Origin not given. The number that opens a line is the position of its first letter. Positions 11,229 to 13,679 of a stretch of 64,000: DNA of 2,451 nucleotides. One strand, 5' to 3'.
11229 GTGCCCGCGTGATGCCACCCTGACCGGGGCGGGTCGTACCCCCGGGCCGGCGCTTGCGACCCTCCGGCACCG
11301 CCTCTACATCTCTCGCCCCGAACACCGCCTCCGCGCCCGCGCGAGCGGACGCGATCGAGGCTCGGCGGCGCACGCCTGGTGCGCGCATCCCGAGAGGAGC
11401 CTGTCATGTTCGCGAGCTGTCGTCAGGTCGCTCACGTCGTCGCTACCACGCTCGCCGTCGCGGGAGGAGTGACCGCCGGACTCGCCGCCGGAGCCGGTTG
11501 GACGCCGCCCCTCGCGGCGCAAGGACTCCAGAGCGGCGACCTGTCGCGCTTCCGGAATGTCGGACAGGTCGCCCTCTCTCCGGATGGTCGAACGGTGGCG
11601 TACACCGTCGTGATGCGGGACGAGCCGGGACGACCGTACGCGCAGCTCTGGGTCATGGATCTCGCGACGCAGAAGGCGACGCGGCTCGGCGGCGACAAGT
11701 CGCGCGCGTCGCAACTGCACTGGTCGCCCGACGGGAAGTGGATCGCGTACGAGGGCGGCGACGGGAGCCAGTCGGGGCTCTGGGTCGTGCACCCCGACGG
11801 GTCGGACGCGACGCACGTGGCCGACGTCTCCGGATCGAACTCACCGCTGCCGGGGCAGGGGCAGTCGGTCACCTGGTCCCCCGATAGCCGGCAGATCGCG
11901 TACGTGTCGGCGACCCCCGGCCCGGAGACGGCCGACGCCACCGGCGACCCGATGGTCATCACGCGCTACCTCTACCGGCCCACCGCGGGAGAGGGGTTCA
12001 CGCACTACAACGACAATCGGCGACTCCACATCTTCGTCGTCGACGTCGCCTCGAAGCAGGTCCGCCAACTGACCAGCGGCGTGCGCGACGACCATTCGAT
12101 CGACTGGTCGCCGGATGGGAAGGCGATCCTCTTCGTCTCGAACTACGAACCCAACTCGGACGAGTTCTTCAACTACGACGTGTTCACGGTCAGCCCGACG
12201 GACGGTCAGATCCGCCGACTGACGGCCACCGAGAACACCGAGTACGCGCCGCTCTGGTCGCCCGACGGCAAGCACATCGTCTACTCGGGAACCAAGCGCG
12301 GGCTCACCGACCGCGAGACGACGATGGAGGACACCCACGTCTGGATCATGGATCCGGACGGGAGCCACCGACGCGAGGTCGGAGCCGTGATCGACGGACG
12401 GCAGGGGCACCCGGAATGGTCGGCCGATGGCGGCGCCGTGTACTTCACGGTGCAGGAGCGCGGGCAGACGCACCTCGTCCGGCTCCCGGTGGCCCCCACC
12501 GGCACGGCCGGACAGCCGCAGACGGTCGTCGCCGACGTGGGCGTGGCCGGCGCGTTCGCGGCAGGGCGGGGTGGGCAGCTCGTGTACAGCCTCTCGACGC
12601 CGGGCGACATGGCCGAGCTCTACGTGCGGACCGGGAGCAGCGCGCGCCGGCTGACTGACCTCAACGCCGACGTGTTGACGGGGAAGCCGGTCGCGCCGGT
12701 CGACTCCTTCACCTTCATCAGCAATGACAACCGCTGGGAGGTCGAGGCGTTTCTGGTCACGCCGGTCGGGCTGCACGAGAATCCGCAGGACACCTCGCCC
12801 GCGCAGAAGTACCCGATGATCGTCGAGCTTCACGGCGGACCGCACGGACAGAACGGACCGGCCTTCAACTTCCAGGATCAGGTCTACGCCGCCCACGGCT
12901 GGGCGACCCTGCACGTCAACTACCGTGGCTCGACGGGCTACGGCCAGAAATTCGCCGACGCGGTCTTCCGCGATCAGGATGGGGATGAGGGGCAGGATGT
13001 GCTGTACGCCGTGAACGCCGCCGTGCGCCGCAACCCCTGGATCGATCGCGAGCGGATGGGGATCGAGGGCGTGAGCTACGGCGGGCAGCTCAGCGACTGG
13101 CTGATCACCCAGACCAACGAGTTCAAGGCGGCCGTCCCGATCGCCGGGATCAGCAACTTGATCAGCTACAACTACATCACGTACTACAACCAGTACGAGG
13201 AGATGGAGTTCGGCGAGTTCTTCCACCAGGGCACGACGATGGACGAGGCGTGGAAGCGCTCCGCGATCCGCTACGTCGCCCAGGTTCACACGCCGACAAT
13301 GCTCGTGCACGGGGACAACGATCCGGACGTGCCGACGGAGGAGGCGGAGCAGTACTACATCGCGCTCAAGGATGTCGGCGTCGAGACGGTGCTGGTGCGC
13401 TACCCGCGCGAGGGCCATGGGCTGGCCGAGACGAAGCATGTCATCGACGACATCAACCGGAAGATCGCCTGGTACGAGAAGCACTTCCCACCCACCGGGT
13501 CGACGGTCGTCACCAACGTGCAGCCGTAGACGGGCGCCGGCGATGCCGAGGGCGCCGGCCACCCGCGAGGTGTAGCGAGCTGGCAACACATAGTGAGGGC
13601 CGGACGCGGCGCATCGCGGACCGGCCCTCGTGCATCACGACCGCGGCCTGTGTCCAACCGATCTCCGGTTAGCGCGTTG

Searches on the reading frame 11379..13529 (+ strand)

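Call 83: search_protein_families(library=pfam, proteins=[window:11379-13529:+], max_evalue=0.00001)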
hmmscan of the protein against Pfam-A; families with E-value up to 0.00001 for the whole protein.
window:11379-13529:+ (716 aa): 7 families
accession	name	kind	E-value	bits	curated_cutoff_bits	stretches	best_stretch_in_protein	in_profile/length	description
PF00326.27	Peptidase_S9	-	3.2e-43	148.1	22.6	1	495-703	2-210/213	Prolyl oligopeptidase family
PF07676.18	PD40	-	1.8e-26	91.9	20.9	1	279-307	2-30/38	WD40-like Beta Propeller Repeat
PF00930.27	DPPIV_N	-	7.7e-12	45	22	0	87-176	22-118/354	Dipeptidyl peptidase IV (DPP IV) N-terminal region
PF20434.5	BD-FAE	-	1.8e-11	44.4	26.8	1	475-660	10-212/215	BD-FAE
PF25174.1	Beta-prop_THOC3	-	2e-07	30.8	305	0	63-177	93-190/272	THOC3 beta-propeller domain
PF01738.24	DLH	-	5e-07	30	21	1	536-688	75-194/217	Dienelactone hydrolase family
PF08840.17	BAAT_C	-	5.8e-06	26.9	20.9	0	549-682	13-160/210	BAAT / Acyl-CoA thioester hydrolase C terminal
